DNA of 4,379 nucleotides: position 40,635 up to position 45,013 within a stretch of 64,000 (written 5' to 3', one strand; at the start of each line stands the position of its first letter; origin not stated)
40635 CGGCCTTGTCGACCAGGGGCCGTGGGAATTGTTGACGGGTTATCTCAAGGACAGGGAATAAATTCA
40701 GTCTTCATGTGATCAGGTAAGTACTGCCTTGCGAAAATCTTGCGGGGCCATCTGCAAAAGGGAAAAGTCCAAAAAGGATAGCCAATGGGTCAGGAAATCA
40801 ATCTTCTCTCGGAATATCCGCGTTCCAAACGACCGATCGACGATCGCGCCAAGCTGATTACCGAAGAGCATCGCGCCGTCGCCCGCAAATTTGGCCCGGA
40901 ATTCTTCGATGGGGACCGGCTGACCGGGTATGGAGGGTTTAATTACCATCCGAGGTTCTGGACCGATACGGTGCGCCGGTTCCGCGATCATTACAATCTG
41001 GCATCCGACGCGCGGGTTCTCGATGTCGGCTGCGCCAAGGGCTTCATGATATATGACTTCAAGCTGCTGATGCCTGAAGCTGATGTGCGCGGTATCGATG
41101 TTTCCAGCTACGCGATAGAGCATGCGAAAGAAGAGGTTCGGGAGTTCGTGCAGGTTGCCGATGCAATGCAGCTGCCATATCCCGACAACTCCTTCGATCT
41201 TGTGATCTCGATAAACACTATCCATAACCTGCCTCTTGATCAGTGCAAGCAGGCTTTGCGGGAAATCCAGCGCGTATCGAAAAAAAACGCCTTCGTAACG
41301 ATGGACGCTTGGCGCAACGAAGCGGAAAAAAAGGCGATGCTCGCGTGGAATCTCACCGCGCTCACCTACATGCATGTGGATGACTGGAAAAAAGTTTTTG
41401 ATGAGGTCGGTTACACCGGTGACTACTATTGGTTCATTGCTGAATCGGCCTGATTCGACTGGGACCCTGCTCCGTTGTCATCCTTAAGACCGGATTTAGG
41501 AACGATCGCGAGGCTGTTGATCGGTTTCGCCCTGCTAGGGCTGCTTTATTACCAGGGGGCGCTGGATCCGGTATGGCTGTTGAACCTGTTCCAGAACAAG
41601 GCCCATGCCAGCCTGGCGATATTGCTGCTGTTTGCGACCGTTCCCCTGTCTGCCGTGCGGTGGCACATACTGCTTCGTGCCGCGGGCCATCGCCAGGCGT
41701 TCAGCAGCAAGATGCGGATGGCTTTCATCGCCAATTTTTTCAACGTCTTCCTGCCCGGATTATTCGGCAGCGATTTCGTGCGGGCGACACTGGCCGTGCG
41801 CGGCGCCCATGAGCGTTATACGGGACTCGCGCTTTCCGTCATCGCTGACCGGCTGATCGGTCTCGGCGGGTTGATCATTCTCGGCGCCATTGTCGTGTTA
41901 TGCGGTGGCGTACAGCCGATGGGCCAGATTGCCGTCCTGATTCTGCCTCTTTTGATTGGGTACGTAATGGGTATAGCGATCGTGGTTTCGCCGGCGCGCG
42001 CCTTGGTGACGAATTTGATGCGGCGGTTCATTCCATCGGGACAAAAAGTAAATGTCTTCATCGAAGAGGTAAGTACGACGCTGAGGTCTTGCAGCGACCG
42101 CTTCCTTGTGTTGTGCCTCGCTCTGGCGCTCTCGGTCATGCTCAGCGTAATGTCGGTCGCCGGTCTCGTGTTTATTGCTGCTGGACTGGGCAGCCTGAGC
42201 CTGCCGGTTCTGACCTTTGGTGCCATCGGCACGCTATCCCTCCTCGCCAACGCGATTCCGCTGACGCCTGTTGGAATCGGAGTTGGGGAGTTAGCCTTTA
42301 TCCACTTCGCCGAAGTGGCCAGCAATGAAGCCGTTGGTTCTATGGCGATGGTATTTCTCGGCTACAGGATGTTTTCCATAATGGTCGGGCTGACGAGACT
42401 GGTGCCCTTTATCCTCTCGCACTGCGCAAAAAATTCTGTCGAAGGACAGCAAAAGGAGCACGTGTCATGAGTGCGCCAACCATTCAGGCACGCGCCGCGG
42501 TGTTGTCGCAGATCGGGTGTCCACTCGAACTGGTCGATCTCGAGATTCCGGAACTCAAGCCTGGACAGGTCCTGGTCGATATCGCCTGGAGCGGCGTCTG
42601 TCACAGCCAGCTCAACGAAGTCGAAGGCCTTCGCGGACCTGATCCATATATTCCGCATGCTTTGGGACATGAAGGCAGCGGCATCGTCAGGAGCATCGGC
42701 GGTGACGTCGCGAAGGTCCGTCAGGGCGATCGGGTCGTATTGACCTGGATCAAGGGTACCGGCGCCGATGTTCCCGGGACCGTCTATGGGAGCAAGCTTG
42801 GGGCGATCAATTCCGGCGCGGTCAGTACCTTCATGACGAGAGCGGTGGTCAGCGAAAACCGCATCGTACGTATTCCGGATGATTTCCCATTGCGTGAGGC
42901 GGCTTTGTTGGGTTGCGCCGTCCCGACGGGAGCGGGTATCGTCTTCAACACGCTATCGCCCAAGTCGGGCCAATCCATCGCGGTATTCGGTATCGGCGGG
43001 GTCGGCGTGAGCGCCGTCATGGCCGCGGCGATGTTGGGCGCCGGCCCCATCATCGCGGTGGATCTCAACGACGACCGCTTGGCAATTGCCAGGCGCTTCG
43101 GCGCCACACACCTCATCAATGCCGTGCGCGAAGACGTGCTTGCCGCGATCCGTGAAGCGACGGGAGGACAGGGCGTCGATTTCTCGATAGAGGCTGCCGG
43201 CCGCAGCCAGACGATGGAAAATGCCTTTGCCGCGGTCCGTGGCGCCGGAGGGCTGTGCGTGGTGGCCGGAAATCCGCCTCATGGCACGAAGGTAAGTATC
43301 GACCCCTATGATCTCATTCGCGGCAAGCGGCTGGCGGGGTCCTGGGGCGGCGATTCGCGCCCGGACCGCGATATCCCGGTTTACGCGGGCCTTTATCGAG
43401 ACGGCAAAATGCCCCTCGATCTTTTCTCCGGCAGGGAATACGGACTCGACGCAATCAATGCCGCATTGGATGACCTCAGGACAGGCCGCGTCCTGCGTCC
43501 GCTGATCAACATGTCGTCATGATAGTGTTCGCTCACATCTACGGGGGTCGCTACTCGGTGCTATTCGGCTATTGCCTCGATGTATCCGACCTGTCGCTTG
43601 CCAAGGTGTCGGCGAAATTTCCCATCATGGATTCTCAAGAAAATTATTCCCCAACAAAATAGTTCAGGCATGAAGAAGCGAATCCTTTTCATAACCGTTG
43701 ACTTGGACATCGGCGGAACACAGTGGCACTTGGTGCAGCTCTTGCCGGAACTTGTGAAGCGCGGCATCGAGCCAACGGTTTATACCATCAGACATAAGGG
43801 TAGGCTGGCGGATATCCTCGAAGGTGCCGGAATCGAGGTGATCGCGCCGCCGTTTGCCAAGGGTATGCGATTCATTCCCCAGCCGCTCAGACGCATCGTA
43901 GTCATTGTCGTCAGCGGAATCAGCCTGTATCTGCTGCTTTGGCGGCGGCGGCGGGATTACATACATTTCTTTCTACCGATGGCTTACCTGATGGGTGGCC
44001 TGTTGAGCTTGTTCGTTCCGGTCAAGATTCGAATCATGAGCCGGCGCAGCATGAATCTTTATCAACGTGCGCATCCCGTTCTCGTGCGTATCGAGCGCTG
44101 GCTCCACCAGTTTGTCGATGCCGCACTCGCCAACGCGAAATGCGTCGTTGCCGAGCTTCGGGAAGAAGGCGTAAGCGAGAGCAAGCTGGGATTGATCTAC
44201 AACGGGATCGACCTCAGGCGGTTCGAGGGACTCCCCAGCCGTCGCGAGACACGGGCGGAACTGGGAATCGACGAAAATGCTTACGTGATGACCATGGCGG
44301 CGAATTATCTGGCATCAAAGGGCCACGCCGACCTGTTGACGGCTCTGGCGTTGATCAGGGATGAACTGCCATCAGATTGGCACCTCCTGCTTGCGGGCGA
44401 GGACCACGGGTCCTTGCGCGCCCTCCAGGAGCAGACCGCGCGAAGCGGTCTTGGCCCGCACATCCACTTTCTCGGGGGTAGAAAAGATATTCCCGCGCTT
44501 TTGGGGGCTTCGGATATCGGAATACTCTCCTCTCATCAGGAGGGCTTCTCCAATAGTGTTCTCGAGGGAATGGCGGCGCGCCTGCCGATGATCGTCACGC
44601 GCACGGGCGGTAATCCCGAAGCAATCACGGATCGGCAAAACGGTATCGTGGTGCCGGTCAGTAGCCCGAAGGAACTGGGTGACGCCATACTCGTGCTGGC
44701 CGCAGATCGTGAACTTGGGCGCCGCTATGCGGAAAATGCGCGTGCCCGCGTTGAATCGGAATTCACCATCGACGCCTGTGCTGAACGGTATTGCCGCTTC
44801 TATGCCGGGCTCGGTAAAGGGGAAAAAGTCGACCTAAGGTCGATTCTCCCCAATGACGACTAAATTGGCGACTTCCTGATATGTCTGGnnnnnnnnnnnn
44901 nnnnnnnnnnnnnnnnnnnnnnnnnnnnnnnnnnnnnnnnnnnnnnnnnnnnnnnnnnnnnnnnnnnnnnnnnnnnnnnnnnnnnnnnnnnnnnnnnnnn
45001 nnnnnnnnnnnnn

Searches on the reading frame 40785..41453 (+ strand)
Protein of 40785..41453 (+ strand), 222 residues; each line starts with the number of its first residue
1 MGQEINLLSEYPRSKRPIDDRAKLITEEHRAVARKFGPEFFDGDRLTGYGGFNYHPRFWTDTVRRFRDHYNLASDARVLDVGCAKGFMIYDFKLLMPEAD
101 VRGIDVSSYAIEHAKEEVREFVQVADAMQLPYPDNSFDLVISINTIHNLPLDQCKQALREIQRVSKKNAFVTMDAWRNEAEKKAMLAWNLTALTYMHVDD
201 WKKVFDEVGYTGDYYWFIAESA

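Call 58: search_protein_families(library=pfam, proteins=[window:40785-41453:+], max_evalue=0.00001)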
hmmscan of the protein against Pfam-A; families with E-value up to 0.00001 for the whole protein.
window:40785-41453:+ (222 aa): 7 families
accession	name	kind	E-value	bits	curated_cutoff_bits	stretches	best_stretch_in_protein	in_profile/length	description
PF08241.18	Methyltransf_11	-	4.6e-20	72.5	21.2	1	79-170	1-92/95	Methyltransferase domain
PF13649.12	Methyltransf_25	-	5.1e-20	72.4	27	1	78-167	1-95/97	Methyltransferase domain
PF13847.12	Methyltransf_31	-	5.1e-19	68.8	27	1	74-207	3-143/145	Methyltransferase domain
PF08242.18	Methyltransf_12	-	2.2e-12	48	30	1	79-170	1-97/98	Methyltransferase domain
PF13489.12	Methyltransf_23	-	6e-12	46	27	1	56-211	6-160/164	Methyltransferase domain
PF01209.24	Ubie_methyltran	-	8.1e-07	29.1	20.1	1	57-169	33-147/233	ubiE/COQ5 methyltransferase family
PF07021.18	MetW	-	8.7e-06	25.9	21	0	75-168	14-105/193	Methionine biosynthesis protein MetW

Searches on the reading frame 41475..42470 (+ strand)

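Call 58: search_protein_families(library=pfam, proteins=[window:41475-42470:+], max_evalue=0.00001)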
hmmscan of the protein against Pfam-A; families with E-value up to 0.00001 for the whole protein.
window:41475-42470:+ (331 aa): 1 family
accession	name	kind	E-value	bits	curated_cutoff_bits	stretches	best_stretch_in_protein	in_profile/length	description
PF03706.18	LPG_synthase_TM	-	3.9e-21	76.2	33.4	1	29-301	18-294/302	Lysylphosphatidylglycerol synthase TM region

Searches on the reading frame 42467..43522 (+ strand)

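Call 58: search_protein_families(library=pfam, proteins=[window:42467-43522:+], max_evalue=0.00001)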
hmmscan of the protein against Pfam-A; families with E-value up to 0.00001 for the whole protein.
window:42467-43522:+ (351 aa): 3 families
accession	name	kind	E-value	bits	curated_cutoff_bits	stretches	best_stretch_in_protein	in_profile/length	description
PF00107.32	ADH_zinc_N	-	2.3e-26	92.7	31.8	1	178-296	1-116/129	Zinc-binding dehydrogenase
PF08240.17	ADH_N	-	4.9e-15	56.1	23.5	1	31-138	1-104/104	Alcohol dehydrogenase GroES-like domain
PF13602.12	ADH_zinc_N_2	-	3.8e-06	28.3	27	1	211-342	1-128/134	Zinc-binding dehydrogenase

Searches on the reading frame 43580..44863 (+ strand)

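Call 58: search_protein_families(library=pfam, proteins=[window:43580-44863:+], max_evalue=0.00001)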
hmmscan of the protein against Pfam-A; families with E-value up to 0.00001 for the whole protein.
window:43580-44863:+ (427 aa): 6 families
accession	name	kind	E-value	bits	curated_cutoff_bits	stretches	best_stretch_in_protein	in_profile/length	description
PF00534.26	Glycos_transf_1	-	4.1e-33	114.8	26.4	1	221-389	2-171/172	Glycosyl transferases group 1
PF13692.12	Glyco_trans_1_4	-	2e-30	106.3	27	1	240-376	7-142/142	Glycosyl transferases group 1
PF13439.12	Glyco_transf_4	-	4.8e-15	56.4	28.5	1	44-214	1-170/170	Glycosyltransferase Family 4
PF13579.12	Glyco_trans_4_4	-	2.5e-09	38.1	29.7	1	45-209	1-158/158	Glycosyl transferase 4-like domain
PF20706.3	GT4-conflict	-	4.6e-08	32.9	26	1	244-402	209-383/385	Family 4 Glycosyltransferase in conflict systems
PF13524.12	Glyco_trans_1_2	-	8.7e-07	29.4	25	1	302-405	38-143/144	Glycosyl transferase-like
